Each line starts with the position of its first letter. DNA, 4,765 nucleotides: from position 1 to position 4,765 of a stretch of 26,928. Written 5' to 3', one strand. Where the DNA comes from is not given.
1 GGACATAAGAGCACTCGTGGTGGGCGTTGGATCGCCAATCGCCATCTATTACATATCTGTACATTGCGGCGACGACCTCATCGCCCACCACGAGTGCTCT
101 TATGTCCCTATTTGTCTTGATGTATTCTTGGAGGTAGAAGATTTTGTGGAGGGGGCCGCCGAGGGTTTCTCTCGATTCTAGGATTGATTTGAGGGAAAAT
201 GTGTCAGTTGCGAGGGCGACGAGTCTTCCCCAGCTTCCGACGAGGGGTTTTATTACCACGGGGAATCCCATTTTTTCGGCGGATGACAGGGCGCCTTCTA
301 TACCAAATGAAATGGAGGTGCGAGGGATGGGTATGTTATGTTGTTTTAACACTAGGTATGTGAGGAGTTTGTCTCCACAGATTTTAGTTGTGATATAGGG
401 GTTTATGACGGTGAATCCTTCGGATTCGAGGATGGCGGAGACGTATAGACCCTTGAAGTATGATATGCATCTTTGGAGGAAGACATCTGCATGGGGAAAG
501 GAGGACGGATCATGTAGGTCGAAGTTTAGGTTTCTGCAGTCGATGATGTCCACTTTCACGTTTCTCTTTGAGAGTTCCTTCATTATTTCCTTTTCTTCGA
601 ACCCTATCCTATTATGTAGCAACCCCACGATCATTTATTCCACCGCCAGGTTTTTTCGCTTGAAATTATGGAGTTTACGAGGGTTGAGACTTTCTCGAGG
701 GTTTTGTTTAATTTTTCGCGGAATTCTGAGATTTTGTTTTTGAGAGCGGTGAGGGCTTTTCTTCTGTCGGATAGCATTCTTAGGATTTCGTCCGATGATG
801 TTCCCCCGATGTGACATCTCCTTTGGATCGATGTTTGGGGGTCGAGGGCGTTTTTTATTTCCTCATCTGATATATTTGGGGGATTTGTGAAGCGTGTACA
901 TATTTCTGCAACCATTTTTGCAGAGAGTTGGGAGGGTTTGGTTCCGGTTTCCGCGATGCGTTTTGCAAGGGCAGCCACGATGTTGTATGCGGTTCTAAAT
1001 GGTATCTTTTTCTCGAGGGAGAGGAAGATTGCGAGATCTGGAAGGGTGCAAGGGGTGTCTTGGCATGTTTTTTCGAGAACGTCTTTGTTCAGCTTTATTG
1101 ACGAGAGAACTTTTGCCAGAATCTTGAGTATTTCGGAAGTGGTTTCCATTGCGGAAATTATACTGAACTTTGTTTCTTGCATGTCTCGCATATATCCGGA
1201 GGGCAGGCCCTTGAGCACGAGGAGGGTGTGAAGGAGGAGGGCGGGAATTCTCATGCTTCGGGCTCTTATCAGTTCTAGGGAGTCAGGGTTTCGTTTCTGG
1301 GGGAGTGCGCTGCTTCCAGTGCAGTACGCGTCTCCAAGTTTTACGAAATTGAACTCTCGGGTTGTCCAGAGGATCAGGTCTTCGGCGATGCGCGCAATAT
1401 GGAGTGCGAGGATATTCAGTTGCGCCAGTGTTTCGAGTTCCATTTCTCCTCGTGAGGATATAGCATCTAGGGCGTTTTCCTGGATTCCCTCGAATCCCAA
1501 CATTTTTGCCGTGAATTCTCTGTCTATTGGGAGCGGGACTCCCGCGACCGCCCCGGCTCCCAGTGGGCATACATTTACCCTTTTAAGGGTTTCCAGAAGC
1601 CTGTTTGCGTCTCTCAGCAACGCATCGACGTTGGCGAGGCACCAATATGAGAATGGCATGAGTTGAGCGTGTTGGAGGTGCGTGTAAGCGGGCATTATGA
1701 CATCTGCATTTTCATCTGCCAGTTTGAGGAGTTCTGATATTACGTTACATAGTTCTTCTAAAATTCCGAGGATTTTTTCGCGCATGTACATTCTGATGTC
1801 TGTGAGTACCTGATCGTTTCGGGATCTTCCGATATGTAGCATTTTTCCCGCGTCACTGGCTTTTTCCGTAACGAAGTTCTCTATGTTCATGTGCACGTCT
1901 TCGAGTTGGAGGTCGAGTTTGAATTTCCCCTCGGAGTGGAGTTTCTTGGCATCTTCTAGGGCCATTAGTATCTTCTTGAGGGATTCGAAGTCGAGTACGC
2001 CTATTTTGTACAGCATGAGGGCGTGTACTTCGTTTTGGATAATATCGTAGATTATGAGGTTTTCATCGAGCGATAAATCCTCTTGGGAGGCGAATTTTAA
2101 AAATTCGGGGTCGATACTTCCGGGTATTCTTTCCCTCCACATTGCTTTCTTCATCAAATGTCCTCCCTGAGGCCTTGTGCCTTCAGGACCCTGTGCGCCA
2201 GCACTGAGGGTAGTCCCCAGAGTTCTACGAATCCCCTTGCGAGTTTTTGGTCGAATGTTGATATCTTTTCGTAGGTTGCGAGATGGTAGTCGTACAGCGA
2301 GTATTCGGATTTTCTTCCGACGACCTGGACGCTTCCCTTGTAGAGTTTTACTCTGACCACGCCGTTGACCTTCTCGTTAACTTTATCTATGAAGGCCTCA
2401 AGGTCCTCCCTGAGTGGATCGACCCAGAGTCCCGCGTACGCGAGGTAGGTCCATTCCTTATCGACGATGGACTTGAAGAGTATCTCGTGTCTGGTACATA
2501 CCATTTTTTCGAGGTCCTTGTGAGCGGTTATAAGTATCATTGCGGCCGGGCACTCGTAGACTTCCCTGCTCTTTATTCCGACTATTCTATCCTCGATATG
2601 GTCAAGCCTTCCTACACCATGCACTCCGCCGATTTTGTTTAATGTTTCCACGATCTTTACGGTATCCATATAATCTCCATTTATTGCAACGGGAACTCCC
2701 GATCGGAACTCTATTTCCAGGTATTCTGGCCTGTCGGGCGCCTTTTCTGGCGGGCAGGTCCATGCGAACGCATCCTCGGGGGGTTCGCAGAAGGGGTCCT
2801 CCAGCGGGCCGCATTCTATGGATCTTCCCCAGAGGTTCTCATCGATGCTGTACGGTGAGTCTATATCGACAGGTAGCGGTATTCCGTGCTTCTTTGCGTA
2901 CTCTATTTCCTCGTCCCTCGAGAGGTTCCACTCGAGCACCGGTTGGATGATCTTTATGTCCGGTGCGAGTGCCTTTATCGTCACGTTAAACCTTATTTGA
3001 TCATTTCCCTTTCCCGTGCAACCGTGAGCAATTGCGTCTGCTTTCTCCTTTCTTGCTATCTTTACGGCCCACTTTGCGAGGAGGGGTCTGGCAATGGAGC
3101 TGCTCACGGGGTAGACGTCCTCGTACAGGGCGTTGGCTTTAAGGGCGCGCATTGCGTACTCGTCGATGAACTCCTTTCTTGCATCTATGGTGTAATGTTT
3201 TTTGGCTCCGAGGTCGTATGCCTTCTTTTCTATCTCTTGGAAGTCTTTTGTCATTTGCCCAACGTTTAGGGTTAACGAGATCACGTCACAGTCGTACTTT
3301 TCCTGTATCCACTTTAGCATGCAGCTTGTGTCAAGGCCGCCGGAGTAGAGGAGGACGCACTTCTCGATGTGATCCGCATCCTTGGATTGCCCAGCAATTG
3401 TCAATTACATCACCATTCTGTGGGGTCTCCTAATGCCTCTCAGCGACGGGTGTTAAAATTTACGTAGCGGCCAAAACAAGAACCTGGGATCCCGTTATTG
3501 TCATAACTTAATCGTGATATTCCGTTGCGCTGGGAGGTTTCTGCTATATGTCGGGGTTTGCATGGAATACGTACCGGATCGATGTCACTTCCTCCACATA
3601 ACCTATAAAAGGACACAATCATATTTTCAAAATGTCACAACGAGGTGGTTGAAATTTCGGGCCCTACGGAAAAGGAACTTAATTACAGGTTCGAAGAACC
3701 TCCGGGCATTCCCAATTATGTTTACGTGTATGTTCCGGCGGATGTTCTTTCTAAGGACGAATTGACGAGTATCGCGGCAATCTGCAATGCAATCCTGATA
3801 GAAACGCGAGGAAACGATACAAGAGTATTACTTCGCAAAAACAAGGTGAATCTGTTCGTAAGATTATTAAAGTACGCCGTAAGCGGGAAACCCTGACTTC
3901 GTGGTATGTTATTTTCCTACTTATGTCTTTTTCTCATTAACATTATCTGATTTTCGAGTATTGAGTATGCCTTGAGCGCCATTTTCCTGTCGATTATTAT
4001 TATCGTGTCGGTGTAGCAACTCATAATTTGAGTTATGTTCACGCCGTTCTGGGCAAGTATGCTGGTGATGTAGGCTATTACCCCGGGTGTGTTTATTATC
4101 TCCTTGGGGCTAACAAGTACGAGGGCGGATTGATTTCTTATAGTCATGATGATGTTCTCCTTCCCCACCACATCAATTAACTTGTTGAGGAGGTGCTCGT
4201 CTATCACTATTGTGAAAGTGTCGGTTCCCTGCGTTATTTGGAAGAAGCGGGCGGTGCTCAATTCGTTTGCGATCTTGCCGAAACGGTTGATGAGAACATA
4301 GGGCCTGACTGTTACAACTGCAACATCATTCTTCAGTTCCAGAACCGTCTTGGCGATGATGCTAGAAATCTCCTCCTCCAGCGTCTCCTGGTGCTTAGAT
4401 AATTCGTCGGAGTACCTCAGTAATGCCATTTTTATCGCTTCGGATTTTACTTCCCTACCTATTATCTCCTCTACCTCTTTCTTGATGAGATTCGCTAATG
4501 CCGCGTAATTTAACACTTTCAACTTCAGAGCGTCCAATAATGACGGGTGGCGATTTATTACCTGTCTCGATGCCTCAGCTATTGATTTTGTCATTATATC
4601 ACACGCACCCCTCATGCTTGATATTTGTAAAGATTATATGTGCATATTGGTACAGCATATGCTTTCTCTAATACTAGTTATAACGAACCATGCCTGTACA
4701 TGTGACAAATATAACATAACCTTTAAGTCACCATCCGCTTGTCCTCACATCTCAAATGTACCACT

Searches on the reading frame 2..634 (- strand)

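Call 15: search_protein_families(library=pfam, proteins=[window:2-634:-], max_evalue=0.00001)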
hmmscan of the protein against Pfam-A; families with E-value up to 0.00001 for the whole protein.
window:2-634:- (211 aa): 3 families
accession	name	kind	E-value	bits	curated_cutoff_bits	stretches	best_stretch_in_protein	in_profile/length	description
PF08443.16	RimK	-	1.2e-22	80.9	21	1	88-206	3-118/188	RimK-like ATP-grasp domain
PF22626.3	LysX_preATP_grasp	-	1.6e-17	63.8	27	1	3-84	1-83/84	LysX preATP-grasp domain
PF02786.22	CPSase_L_D2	-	8.8e-06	25.8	19.8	0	89-187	2-104/211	Carbamoyl-phosphate synthase L chain, ATP binding domain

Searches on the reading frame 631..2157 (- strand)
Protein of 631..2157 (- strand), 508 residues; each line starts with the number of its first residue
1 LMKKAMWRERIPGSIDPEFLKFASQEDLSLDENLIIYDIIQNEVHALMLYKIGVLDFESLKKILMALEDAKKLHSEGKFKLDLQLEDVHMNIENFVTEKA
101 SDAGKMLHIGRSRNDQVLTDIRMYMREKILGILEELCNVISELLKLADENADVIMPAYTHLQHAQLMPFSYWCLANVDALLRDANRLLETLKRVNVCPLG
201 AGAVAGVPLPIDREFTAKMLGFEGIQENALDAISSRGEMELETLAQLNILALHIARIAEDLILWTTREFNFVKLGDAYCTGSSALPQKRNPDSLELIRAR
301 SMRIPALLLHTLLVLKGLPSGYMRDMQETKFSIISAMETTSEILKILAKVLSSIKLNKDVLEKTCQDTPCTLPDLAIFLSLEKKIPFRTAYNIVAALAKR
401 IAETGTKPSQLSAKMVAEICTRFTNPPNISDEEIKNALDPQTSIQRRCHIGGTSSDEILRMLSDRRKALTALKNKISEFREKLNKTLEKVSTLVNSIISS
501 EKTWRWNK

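Call 15: search_protein_families(library=pfam, proteins=[window:631-2157:-], max_evalue=0.00001)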
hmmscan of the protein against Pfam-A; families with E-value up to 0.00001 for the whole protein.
window:631-2157:- (508 aa): 2 families
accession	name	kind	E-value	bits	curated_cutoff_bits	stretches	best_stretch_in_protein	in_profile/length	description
PF00206.25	Lyase_1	-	4.7e-55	187.6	27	1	43-304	33-310/312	Lyase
PF14698.11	ASL_C2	-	1.1e-09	39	27.3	1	374-444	6-68/69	Argininosuccinate lyase C-terminal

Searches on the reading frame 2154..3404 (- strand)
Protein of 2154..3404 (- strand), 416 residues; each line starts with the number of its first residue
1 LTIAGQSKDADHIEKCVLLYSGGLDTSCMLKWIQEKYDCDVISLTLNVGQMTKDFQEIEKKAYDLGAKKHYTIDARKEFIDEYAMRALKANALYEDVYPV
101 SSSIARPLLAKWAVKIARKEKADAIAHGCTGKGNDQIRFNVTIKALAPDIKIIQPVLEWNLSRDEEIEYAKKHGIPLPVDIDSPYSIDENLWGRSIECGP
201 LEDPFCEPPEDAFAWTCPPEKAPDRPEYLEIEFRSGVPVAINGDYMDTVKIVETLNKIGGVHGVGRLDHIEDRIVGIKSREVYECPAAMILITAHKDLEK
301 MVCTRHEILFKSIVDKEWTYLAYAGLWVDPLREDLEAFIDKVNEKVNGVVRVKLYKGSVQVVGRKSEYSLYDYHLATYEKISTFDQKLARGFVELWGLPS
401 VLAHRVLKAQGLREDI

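Call 15: search_protein_families(library=pfam, proteins=[window:2154-3404:-], max_evalue=0.00001)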
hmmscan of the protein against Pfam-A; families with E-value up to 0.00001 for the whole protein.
window:2154-3404:- (416 aa): 2 families
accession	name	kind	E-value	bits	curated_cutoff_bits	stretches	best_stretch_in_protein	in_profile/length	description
PF20979.2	Arginosuc_syn_C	-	1.2e-93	313.1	27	1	185-400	1-216/219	Arginosuccinate synthase C-terminal domain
PF00764.25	Arginosuc_synth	-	1.9e-68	230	27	1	15-176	1-162/162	Arginosuccinate synthase N-terminal HUP domain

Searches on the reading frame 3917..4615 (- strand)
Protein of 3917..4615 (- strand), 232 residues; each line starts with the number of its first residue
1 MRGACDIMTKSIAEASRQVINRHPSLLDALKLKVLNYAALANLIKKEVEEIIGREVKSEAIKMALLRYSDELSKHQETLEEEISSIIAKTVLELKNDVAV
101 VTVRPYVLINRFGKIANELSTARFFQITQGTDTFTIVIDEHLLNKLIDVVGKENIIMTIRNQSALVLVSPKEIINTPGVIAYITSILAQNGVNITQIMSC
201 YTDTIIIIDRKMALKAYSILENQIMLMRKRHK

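Call 15: search_protein_families(library=pfam, proteins=[window:3917-4615:-], max_evalue=0.00001)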
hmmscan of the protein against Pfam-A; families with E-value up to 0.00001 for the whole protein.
window:3917-4615:- (232 aa): 2 families
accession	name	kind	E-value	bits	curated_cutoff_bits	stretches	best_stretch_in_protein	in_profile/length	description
PF13840.12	ACT_7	-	1.2e-12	47.9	27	1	160-222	4-65/65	ACT domain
PF24367.1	DUF7523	-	5.1e-10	40.3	27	1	11-80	1-62/158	Family of unknown function (DUF7523)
